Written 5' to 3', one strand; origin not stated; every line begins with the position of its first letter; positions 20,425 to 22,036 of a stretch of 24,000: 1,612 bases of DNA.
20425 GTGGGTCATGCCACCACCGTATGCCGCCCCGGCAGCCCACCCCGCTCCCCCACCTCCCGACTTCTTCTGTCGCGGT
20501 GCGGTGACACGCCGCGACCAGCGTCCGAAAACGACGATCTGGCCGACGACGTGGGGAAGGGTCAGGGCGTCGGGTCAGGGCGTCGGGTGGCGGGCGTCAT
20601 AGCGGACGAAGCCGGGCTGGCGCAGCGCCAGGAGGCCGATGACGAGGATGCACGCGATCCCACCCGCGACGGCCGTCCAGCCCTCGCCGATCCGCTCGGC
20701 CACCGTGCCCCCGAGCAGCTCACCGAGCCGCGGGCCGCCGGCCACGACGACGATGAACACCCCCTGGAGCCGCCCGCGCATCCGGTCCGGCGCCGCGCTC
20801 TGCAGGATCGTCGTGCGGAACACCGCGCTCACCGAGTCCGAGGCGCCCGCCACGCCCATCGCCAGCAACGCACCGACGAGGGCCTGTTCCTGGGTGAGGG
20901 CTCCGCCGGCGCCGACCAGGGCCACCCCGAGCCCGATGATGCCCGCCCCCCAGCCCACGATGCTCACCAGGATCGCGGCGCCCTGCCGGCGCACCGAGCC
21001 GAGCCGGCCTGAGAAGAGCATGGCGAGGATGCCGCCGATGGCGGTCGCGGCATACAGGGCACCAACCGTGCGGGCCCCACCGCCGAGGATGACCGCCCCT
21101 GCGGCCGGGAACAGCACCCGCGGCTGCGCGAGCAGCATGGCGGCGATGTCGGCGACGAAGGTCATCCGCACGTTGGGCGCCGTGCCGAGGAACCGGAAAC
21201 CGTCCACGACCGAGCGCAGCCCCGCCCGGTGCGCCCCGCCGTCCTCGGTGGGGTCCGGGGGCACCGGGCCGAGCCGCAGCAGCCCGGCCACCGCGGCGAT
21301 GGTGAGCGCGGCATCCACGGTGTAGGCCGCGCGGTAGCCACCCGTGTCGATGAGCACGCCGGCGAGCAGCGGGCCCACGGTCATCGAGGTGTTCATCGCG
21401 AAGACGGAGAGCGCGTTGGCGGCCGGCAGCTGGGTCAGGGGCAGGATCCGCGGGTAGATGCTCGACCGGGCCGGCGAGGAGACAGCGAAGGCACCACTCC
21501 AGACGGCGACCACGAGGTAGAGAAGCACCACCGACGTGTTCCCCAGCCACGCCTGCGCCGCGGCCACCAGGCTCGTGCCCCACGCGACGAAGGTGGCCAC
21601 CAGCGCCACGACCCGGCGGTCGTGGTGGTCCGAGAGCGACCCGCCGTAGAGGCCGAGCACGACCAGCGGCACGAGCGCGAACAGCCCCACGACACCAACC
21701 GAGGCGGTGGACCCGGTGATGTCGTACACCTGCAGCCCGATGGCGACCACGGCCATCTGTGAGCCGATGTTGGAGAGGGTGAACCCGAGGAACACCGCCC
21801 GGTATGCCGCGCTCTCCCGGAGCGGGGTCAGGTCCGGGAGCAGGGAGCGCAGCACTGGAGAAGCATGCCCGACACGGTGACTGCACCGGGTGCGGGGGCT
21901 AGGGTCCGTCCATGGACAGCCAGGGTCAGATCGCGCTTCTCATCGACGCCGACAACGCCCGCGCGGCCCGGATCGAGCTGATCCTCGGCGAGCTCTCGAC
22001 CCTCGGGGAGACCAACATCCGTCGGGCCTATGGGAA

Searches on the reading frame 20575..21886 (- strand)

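Call 29: search_protein_families(library=pfam, proteins=[window:20575-21855:-, window:20720-21886:-], max_evalue=0.001)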
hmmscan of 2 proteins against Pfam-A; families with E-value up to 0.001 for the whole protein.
window:20575-21855:- (426 aa): 2 families
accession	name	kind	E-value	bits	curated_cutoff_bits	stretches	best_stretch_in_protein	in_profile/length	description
PF05977.19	MFS_3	-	3.9e-30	105.2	27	1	9-406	4-387/524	Transmembrane secretion effector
PF07690.21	MFS_1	-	3.5e-23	82.5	33.4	2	21-311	1-290/347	Major Facilitator Superfamily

window:20720-21886:- (388 aa): 0 families
